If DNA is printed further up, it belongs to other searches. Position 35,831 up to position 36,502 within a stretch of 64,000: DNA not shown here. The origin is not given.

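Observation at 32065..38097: Candidate novel system: three tandem paralogous Cys-rich proteins of about 570-600 aa plus two small ORFs in one minus-strand cluster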

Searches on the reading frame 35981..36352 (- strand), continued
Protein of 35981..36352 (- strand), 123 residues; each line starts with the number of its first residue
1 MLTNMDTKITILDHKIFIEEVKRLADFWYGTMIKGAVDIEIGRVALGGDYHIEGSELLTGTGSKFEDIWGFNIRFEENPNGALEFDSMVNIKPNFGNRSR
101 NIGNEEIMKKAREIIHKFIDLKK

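Call 86: predict_structure(alignment_id=A3)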
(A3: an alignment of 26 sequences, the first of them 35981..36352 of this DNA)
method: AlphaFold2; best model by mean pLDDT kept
length: 123 residues; sequences in the alignment: 26
mean_pLDDT: 82.8   pTM: 0.78
mean pLDDT of the five models: 82.8, 81.4, 74.5, 74.3, 38.5
residues with pLDDT >= 90: 51; 70-90: 52; 50-70: 14; < 50: 6
segments of 3 or more residues with pLDDT < 50: 1-6
pLDDT, mean of each block of 10 residues (from residue 1): 55 92 78 91 91 91 91 87 80 67 81 94 67
secondary structure, 60 per line:
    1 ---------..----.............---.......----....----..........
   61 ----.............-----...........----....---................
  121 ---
elements in order: H18-28 E32-38 E43-46 H51-60 E68-77 E83-93 H98-101 H105-118

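Call 91: search_protein_families(library=ncbifam, proteins=[L095:2172-3947:+, L086:801-2948:+], max_evalue=0.01)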
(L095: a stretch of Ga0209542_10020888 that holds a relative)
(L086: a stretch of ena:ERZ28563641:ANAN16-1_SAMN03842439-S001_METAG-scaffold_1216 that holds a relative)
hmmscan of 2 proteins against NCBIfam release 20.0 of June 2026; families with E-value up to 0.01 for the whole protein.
L095:2172-3947:+ (592 aa): 189 families (the best 25 are shown)
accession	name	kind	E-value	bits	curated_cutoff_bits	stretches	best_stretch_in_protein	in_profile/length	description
TIGR02203.1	MsbA_lipidA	equivalog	1.5e-77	261.4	602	1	24-574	9-559/572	lipid A export permease/ATP-binding protein MsbA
TIGR03796.1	NHLM_micro_ABC1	equivalog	1.1e-70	238.7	853.3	1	75-575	197-702/710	NHLP family bacteriocin export ABC transporter peptidase/permease/ATPase subunit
NF010178.0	PRK13657.1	equivalog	2.7e-70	237.4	733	1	49-581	39-566/588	glucan ABC transporter ATP-binding protein/ permease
TIGR02204.1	MsbA_rel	hypoth_equivalog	7.4e-67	226.3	780.4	1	18-574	7-565/576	ABC transporter, permease/ATP-binding protein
NF008381.0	PRK11176.1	equivalog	6.5e-66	222.9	867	1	92-578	85-572/582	lipid A ABC transporter ATP-binding protein/permease MsbA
TIGR01846.1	type_I_sec_HlyB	subfamily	1e-65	222.4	725.55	1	32-585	142-692/694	type I secretion system permease/ATPase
TIGR01193.1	bacteriocin_ABC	subfamily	1.1e-62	212.6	523.85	1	41-578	168-702/708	peptide cleavage/export ABC transporter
NF045513.1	HepA_fam_ABC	equivalog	1.5e-62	211.9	725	1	72-576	95-601/610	heterocyst formation ABC transporter subunit HepA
TIGR03375.1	type_I_sec_LssB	subfamily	3.3e-62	210.8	693.1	1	74-574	189-692/696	type I secretion system permease/ATPase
NF052233.1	CphA_assoc_ABC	equivalog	9.6e-61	206.1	880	1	20-588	175-746/766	cyanophycin metabolism-associated ABC transporter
NF008364.0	PRK11160.1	equivalog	1.3e-60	205.6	630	1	106-583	94-573/575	heme ABC transporter ATP-binding protein/permease CydC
TIGR00958.1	3a01208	subfamily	6.7e-60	203.1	874.6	1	24-581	156-710/711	antigen peptide transporter 2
TIGR02857.1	CydD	equivalog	3.1e-55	188.1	435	1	60-556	32-529/529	thiol reductant ABC exporter subunit CydD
TIGR01192.1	chvA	subfamily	5.6e-54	183.8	585.4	1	51-581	41-566/585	glucan export ABC transporter ATP-binding protein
TIGR03797.1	NHLM_micro_ABC2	equivalog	1.1e-53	182.7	709.4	1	112-583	216-683/686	NHLP bacteriocin export ABC transporter permease/ATPase subunit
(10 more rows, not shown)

L086:801-2948:+ (715 aa): 0 families
